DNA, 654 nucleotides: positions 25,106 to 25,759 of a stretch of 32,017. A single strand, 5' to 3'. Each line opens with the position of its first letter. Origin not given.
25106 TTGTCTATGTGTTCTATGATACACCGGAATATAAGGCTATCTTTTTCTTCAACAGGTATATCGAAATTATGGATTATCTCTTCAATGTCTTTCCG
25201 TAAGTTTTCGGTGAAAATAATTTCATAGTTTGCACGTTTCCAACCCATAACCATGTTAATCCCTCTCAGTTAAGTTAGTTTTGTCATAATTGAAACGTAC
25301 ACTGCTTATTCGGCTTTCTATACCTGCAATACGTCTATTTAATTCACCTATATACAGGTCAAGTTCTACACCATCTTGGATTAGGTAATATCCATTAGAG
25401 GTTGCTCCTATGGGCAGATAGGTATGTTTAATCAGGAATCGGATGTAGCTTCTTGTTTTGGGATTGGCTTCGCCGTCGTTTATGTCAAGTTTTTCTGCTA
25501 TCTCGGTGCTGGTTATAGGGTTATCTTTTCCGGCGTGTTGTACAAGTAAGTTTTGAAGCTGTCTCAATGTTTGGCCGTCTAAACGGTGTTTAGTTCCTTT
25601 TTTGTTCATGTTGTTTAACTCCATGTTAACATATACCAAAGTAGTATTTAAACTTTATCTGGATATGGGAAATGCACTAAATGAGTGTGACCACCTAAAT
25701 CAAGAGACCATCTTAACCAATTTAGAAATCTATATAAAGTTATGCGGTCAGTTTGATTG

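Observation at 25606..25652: Palindromic box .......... locked at +21..+30 from the TATA box: candidate operator, including on the regulator's own promoter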

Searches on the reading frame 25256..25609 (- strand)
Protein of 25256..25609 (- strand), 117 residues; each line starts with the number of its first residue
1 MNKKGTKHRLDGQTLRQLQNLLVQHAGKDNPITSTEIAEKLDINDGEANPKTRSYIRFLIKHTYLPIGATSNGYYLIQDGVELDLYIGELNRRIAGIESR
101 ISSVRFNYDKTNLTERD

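Call 9: search_protein_families(library=pfam, proteins=[window:25256-25609:-], max_evalue=0.01)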
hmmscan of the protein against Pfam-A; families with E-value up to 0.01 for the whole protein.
window:25256-25609:- (117 aa): 0 families

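Call 10: search_protein_families(library=phrogs, proteins=[window:25256-25609:-], max_evalue=0.01)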
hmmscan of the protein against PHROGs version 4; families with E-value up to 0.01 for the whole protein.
window:25256-25609:- (117 aa): 1 family
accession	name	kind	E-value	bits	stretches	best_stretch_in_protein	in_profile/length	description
phrog_2113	-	unknown function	9e-15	55.6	1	17-104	13-99/113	-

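Call 13: find_related_loci(query=window:25256-25609:-, collection=viral_contigs, flank=5000)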
Query window:25256-25609:- (117 aa) in viral_contigs; peptide patterns used: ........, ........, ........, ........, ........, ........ (x = any residue, [..] = any of these).
19 stretches matched a pattern, but none encodes a relative of the query by tblastn (E <= 1e-3).

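Call 14: find_encoding_contigs(protein=window:25256-25609:-, flank=3000, max_places=6)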
Protein window:25256-25609:- (117 aa): 2 contigs read that carry it; 2 places shown.
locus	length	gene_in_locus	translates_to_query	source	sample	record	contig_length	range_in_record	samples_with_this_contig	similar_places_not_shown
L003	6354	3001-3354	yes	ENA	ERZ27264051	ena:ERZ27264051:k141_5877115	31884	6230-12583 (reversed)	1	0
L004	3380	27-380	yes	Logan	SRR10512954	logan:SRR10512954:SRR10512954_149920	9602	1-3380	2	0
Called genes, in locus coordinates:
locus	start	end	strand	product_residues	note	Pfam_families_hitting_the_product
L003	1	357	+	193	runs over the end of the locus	-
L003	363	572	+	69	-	-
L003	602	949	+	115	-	-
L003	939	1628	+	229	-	-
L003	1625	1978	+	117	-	-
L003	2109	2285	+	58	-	-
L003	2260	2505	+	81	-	-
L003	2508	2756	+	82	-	-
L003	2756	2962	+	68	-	-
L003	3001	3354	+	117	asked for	-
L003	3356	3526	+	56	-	-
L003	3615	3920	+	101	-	-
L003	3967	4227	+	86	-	-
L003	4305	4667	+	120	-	-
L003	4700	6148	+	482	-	-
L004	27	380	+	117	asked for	-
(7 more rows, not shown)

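Call 33: search_protein_families(library=pfam, proteins=[window:25256-25609:-], max_evalue=5)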
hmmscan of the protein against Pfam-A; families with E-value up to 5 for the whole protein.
window:25256-25609:- (117 aa): 3 families
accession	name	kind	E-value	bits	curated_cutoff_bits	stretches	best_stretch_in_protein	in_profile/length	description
PF13635.12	DUF4143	-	0.1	12.7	28.1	0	60-99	119-157/160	Domain of unknown function (DUF4143)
PF08279.18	HTH_11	-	0.13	12.6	25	1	28-43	12-27/55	HTH domain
PF09905.14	VF530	-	0.14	12.8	27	1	8-62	3-51/63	DNA-binding protein VF530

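Call 34: search_solved_structures(query=window:25256-25609:-, max_evalue=10)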
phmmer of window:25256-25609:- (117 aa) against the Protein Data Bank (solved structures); distinct sequences matched with E-value up to 10: 5.
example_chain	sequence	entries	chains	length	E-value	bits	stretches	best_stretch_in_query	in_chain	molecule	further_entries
1pv9_A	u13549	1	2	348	0.18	15.4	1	64-107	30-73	Xaa-Pro dipeptidase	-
3k69_A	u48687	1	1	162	0.42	14.2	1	18-91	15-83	Putative transcription regulator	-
1yqa_A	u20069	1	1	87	0.53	13.9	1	42-91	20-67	Histone H1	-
5bu8_A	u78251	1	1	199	0.98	13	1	71-115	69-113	DNA stabilization protein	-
5bu5_A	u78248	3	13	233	0.98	13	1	71-115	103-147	DNA stabilization protein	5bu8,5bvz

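Call 35: find_homologous_proteins(query=window:25256-25609:-, max_evalue=0.001)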
Query window:25256-25609:- (117 aa): 1 proteins with E <= 0.001 among 3 candidates.
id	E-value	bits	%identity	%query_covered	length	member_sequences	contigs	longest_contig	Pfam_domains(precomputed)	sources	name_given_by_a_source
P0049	1.3e-70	253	100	100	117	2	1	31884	-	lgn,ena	-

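Call 41: search_protein_representatives(protein=window:25256-25609:-)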
Query: 117 residues. Proteins with E-value up to 0.001 (for the whole library): 418; up to 1e-10: 84; up to 1e-30: 1. The best 150 are listed.
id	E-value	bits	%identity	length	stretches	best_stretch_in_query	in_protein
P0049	4.1e-71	252.5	100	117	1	1-117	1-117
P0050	3.2e-17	79.0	47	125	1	17-106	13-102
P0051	4.4e-17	78.6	46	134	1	14-110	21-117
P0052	4.5e-17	78.5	41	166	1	9-109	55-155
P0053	1.7e-16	76.7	45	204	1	6-104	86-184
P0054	5.2e-16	75.1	40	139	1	10-103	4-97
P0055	5.4e-16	75.1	41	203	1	9-110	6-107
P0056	6.9e-16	74.7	43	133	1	16-110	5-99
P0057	1.7e-15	73.4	44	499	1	5-102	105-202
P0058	2.0e-15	73.2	46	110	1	16-102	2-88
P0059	2.2e-15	73.1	46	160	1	15-101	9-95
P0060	4.7e-15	72.1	44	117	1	12-104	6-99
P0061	4.7e-15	72.0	43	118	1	17-113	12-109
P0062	1.2e-14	70.8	40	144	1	10-110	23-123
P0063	2.0e-14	70.0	47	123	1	10-106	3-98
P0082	5.5e-13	65.4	42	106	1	15-100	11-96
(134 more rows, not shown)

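Call 43: search_solved_structures(query=A3, max_evalue=1, show_alignments=1)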
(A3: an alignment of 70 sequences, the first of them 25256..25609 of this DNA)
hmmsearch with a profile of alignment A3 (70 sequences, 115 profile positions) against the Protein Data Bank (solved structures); distinct sequences matched with E-value up to 1: 2.
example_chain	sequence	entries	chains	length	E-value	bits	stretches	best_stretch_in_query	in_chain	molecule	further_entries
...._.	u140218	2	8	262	0.51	13.4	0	4-46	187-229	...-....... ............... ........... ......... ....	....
2mky_A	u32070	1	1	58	0.83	12.7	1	3-40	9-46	Pathogenicity 1 island effector protein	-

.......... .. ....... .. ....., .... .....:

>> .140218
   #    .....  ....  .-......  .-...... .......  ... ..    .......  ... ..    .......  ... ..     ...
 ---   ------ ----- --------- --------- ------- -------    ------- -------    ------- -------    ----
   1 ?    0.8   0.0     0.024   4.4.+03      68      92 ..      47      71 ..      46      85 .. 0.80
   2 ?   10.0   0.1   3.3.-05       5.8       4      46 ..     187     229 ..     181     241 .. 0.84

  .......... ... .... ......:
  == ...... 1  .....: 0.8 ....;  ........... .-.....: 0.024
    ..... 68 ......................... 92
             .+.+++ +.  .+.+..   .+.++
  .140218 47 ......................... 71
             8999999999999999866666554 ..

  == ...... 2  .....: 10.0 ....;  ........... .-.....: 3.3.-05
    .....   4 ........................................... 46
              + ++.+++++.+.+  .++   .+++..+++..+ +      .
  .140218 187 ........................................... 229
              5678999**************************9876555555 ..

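Call 44: search_protein_families(library=pfam, alignment_id=A3, max_evalue=0.01)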
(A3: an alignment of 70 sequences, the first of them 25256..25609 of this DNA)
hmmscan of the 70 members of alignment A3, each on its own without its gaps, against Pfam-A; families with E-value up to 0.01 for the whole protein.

A. member 1, window:25256-25609:- (117 aa): 0 families

B. families by the number of members that match (of 70 scanned): 8 families
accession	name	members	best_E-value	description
PF08279.18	HTH_11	3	0.0028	HTH domain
PF13412.12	HTH_24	2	0.0029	Winged helix-turn-helix DNA-binding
PF21476.4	PF0610-like_N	1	0.0004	PF0610-like, N-terminal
PF03444.21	HrcA_DNA-bdg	1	0.00082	Winged helix-turn-helix transcription repressor, HrcA DNA-binding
PF12840.13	HTH_20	1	0.0013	Helix-turn-helix domain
PF18096.6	Thump_like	1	0.0067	THUMP domain-like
PF10779.14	XhlA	1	0.0073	Haemolysin XhlA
PF02222.28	ATP-grasp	1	0.0098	ATP-grasp domain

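Call 45: predict_structure(protein=window:25256-25609:-)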
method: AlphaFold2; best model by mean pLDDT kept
length: 117 residues; sequences in the alignment: 1
mean_pLDDT: 43.1   pTM: 0.36
mean pLDDT of the five models: 43.1, 42.6, 42.1, 40.4, 38.6
residues with pLDDT >= 90: 0; 70-90: 1; 50-70: 39; < 50: 77
segments of 3 or more residues with pLDDT < 50: 1-9, 44-53, 61-117
pLDDT, mean of each block of 10 residues (from residue 1): 34 60 61 62 49 50 36 30 35 34 30 34
secondary structure, 60 per line:
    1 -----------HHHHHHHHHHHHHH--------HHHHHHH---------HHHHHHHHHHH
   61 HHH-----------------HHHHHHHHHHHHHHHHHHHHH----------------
elements in order: H12-25 H34-40 H50-63 H81-101

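Call 47: search_dna_similar(query=window:25256-25609:-, collection=phages, mode=protein, max_evalue=0.001, max_rows=30)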
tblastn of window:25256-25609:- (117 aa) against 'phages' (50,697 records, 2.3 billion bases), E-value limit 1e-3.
No match.

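Call 54: predict_structure(alignment_id=A3)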
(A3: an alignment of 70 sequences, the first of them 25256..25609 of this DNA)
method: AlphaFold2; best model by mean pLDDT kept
length: 117 residues; sequences in the alignment: 70
mean_pLDDT: 93.7   pTM: 0.79
mean pLDDT of the five models: 93.7, 93.5, 93.1, 92.7, 91.9
residues with pLDDT >= 90: 103; 70-90: 5; 50-70: 8; < 50: 1
segments of 3 or more residues with pLDDT < 50: none
pLDDT, mean of each block of 10 residues (from residue 1): 65 96 98 98 95 96 97 98 98 98 97 85
secondary structure, 60 per line:
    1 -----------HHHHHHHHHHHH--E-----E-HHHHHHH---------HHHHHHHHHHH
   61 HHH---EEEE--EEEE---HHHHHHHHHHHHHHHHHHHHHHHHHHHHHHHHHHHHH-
elements in order: H12-23 H34-40 H50-63 E67-70 E73-76 H80-116

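Call 57: fold_search(model_id=the predicted structure, library=pdb)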
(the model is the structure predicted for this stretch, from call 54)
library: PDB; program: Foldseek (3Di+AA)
matches with E <= 10: 822; with E <= 0.001: 0
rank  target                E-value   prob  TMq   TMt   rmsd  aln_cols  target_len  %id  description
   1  7cv0                  8.2e-03  1.00  0.43  0.30   2.8        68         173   22  Crystal structure of B. halodurans NiaR in apo form (released 2020-12-16)
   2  3eco_B                1.1e-02  0.98  0.40  0.37  13.4       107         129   19  Crystal structure of MepR, a transcription regulator of the Staphylococcus aureus multidrug efflux pump MepA (released 2009-02-10)
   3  1j5y                  1.5e-02  1.00  0.45  0.31   2.2        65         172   23  Crystal structure of transcriptional regulator (TM1602) from Thermotoga maritima at 2.3 A resolution (released 2002-07-31)
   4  5ffx_D                1.5e-02  0.94  0.39  0.34  14.0       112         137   16  S. aureus MepR G34K Mutant (released 2016-12-21)
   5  1bja_A                1.5e-02  0.93  0.35  0.42  13.2        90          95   22  ACTIVATION DOMAIN OF THE PHAGE T4 TRANSCRIPTION FACTOR MOTA (released 1998-11-04)
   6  2r3s_B                1.8e-02  0.97  0.34  0.14   4.2        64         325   17  CRYSTAL STRUCTURE OF A PUTATIVE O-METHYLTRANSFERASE (NPUN_R0239) FROM NOSTOC PUNCTIFORME PCC 73102 AT 2.15 A RESOLUTIO (released 2007-09-11)
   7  3jsp_B                2.3e-02  0.97  0.40  0.26   5.0        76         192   21  Classic Protein With a New Twist: crystal structure of a LexA repressor DNA complex (released 2010-08-18)
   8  2r3s_A                2.3e-02  0.97  0.34  0.14   4.2        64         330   17  CRYSTAL STRUCTURE OF A PUTATIVE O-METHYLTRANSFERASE (NPUN_R0239) FROM NOSTOC PUNCTIFORME PCC 73102 AT 2.15 A RESOLUTIO (released 2007-09-11)
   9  8fi3_A                2.5e-02  1.00  0.46  0.18   9.3        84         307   14  Bifunctional ligase/repressor BirA from Klebsiella pneumoniae complexed with biotin (Domain Swapped Dimer) (released 2022-12-28)
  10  8r3g_A                2.9e-02  0.89  0.35  0.15  12.5        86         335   20  Central glycolytic genes regulator (CggR) bound to DNA operator (released 2024-06-19)
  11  9is6_B                2.9e-02  0.87  0.37  0.42  11.4        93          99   17  CryoEM structure of Plant-Complex-C-5b (released 2025-07-23)
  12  3v8j                  3.1e-02  1.00  0.44  0.18   3.2        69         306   25  Crystal structure of Staphylococcus aureus biotin protein ligase (released 2012-12-26)
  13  3jsp_A                3.6e-02  0.96  0.40  0.26   4.5        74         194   20  Classic Protein With a New Twist: crystal structure of a LexA repressor DNA complex (released 2010-08-18)
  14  8oj0_C                3.6e-02  0.89  0.41  0.43   8.4        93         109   10  60S ribosomal subunit bound to the E3-UFM1 complex - state 2 (native) (released 2024-02-21)
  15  4rs8_A                4.7e-02  0.82  0.33  0.43  12.4        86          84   15  Apo structure of novel pNOB8 plasmid centromere binding protein (released 2015-09-16)
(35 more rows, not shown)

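Call 60: find_homologous_proteins(query=A3, max_evalue=0.00001)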
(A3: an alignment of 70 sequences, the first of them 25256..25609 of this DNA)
Query A3 (70 sequences) (117 aa, profile of the alignment): 30 proteins with E <= 0.00001 among 943 candidates.
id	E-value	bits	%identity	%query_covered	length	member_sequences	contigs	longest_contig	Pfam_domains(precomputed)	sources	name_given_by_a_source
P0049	3.2e-33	132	100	100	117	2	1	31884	-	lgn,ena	-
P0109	2.2e-32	129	37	74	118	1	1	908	-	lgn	-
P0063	2.8e-32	129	48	79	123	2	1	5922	-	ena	-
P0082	2.1e-31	126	38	85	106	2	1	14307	-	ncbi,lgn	-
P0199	1.3e-30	123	39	82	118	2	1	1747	-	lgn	-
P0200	2.0e-30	123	37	98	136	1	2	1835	-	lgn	-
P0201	2.4e-30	123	38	80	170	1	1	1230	-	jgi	jgi:hypothetical protein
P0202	1.3e-29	120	40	77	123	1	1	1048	-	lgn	-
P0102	1.3e-29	120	37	77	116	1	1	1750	-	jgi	jgi:hypothetical protein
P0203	1.4e-29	120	39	75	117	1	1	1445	-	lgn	-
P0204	1.4e-29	120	38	77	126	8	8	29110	-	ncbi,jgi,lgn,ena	ncbi:MAG: hypothetical protein ABSD42_09120 [Candidatus Bathyarchaeia archaeon]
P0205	2.3e-29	119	44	68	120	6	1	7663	-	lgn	-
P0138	4.4e-29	118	35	90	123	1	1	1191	-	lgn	-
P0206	5.0e-29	118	34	86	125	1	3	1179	-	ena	-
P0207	1.2e-28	117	41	77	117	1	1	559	-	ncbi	-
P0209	1.7e-28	117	39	89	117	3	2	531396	-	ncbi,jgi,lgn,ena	ncbi:MAG: hypothetical protein ABSF44_04130 [Candidatus Bathyarchaeia archaeon]|jgi:hypothetical pro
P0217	1.0e-26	111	38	80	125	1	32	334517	-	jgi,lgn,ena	jgi:hypothetical protein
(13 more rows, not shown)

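Call 61: find_encoding_contigs(protein=P0204, flank=5000, max_places=4)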
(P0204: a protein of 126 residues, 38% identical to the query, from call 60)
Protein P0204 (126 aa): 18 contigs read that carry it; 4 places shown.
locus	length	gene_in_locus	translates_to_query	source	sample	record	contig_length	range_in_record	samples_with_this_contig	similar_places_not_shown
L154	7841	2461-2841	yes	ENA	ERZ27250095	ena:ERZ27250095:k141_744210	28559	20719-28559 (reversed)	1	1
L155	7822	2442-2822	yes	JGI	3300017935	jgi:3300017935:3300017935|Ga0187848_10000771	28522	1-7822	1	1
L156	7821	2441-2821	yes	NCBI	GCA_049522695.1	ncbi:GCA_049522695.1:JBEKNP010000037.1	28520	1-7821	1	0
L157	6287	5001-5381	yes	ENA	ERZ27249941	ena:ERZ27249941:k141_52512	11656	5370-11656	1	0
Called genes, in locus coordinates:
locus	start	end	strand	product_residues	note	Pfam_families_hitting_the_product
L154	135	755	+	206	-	PF11867:T1RH-like_C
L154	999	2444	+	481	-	PF11867:T1RH-like_C, PF24885:TPR_NPHP3, PF00515:TPR_1 (faint), PF13374:TPR_10, PF13424:TPR_12, PF13374:TPR_10, PF13424:TPR_12, PF24885:TPR_NPHP3, +5 more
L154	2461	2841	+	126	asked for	-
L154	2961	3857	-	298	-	PF01555:N6_N4_Mtase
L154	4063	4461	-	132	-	-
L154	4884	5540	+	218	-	PF24698:DUF7662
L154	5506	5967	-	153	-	PF00583:Acetyltransf_1, PF13673:Acetyltransf_10 (weak), PF13508:Acetyltransf_7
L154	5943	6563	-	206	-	PF00005:ABC_tran (faint)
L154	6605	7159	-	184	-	-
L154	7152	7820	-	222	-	-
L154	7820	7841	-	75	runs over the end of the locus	-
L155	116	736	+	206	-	PF11867:T1RH-like_C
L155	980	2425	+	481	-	PF11867:T1RH-like_C, PF24885:TPR_NPHP3, PF00515:TPR_1 (faint), PF13374:TPR_10, PF13424:TPR_12, PF13374:TPR_10, PF13424:TPR_12, PF24885:TPR_NPHP3, +5 more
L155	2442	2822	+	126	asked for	-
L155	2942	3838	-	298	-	PF01555:N6_N4_Mtase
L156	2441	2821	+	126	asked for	-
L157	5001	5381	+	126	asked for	-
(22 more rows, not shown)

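Call 62: find_encoding_contigs(protein=P0209, flank=5000, max_places=3)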
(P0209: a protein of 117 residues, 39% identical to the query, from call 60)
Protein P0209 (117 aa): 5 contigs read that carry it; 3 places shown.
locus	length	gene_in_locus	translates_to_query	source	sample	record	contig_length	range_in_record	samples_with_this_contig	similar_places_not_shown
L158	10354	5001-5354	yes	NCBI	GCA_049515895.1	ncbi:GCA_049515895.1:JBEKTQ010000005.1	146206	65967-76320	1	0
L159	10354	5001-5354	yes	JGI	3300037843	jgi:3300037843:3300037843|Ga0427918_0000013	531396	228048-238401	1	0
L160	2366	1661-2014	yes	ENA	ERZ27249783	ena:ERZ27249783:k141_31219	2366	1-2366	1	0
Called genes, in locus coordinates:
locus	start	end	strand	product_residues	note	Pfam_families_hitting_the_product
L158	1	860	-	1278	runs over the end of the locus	PF04997:RNA_pol_Rpb1_1, PF00623:RNA_pol_Rpb1_2, PF04983:RNA_pol_Rpb1_3, PF05000:RNA_pol_Rpb1_4, PF04998:RNA_pol_Rpb1_5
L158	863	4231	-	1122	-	PF04563:RNA_pol_Rpb2_1, PF04561:RNA_pol_Rpb2_2, PF04565:RNA_pol_Rpb2_3, PF04566:RNA_pol_Rpb2_4, PF04567:RNA_pol_Rpb2_5, PF00562:RNA_pol_Rpb2_6, PF04560:RNA_pol_Rpb2_7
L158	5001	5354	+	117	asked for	-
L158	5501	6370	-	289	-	PF01555:N6_N4_Mtase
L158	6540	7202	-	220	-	PF01555:N6_N4_Mtase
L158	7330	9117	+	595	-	PF08439:Peptidase_M3_N, PF01432:Peptidase_M3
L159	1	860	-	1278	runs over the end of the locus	PF04997:RNA_pol_Rpb1_1, PF00623:RNA_pol_Rpb1_2, PF04983:RNA_pol_Rpb1_3, PF05000:RNA_pol_Rpb1_4, PF04998:RNA_pol_Rpb1_5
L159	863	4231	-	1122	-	PF04563:RNA_pol_Rpb2_1, PF04561:RNA_pol_Rpb2_2, PF04565:RNA_pol_Rpb2_3, PF04566:RNA_pol_Rpb2_4, PF04567:RNA_pol_Rpb2_5, PF00562:RNA_pol_Rpb2_6, PF04560:RNA_pol_Rpb2_7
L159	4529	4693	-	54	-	-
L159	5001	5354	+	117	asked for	-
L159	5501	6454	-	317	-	PF01555:N6_N4_Mtase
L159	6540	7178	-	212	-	PF01555:N6_N4_Mtase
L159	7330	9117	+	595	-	PF08439:Peptidase_M3_N, PF01432:Peptidase_M3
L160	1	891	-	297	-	?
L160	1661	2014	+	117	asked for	-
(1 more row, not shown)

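Call 63: find_encoding_contigs(protein=P0217, flank=5000, max_places=4)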
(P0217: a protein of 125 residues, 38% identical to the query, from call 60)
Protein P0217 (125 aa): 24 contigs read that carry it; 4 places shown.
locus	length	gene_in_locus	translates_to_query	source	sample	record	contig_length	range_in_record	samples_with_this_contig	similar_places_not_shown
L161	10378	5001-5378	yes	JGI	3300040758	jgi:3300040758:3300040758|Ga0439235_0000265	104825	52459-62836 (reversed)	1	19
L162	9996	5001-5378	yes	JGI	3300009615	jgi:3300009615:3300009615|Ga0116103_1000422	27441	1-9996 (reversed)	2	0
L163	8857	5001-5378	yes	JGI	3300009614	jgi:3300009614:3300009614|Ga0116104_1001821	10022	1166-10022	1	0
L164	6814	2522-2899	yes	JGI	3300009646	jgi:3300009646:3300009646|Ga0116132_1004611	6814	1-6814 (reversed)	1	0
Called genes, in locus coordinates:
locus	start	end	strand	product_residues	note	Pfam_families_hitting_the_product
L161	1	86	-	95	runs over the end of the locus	-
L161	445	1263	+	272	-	PF02673:BacA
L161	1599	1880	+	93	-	-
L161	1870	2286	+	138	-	PF01850:PIN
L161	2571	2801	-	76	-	-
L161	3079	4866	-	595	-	PF08439:Peptidase_M3_N (weak), PF01432:Peptidase_M3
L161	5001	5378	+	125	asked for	-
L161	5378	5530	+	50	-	-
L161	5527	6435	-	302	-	PF01555:N6_N4_Mtase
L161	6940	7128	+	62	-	PF01555:N6_N4_Mtase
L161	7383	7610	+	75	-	PF04255:DUF433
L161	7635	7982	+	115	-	PF18480:DUF5615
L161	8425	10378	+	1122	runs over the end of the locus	PF04563:RNA_pol_Rpb2_1, PF04561:RNA_pol_Rpb2_2, PF04565:RNA_pol_Rpb2_3, PF04566:RNA_pol_Rpb2_4, PF04567:RNA_pol_Rpb2_5, PF00562:RNA_pol_Rpb2_6, PF04560:RNA_pol_Rpb2_7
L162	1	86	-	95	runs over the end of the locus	-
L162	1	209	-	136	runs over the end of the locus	-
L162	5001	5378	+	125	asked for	-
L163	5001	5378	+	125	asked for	-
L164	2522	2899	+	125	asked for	-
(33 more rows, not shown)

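Call 72: find_encoding_contigs(protein=P0063, flank=6000, max_places=2)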
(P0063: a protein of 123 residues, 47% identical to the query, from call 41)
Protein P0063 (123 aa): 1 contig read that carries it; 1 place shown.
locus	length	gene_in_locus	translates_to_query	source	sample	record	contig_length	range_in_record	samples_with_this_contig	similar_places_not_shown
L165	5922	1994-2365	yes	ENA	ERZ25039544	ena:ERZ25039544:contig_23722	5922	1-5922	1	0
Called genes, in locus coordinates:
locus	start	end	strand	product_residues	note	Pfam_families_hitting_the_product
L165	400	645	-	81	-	PF04014:MazE_antitoxin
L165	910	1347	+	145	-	PF01555:N6_N4_Mtase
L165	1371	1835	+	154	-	PF01555:N6_N4_Mtase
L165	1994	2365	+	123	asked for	-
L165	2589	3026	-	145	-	PF01555:N6_N4_Mtase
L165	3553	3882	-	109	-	-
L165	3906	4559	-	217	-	PF03235:GmrSD_N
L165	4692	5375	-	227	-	-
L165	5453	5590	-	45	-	-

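Call 73: find_encoding_contigs(protein=P0082, flank=10000, max_places=2)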
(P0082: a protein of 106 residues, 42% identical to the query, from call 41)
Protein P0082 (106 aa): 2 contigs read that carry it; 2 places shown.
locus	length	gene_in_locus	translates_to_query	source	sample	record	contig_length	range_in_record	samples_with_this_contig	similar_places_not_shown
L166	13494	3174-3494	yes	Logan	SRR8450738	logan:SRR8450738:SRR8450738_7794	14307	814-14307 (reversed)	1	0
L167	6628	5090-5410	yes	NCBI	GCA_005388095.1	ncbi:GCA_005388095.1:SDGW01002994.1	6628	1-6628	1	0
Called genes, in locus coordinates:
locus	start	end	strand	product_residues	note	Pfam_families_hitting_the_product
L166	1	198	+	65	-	?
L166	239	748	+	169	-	-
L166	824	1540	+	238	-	PF02511:Thy1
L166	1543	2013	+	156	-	-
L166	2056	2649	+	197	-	PF06559:DCD_N (weak), PF22769:DCD, PF22569:DCD_C (weak)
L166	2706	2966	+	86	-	-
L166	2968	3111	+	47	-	-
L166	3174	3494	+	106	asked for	-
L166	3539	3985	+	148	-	-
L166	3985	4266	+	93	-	-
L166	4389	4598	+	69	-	-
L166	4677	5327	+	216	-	PF22751:DUF488-N3a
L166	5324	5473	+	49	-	-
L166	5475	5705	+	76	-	-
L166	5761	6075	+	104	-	-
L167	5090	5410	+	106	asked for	-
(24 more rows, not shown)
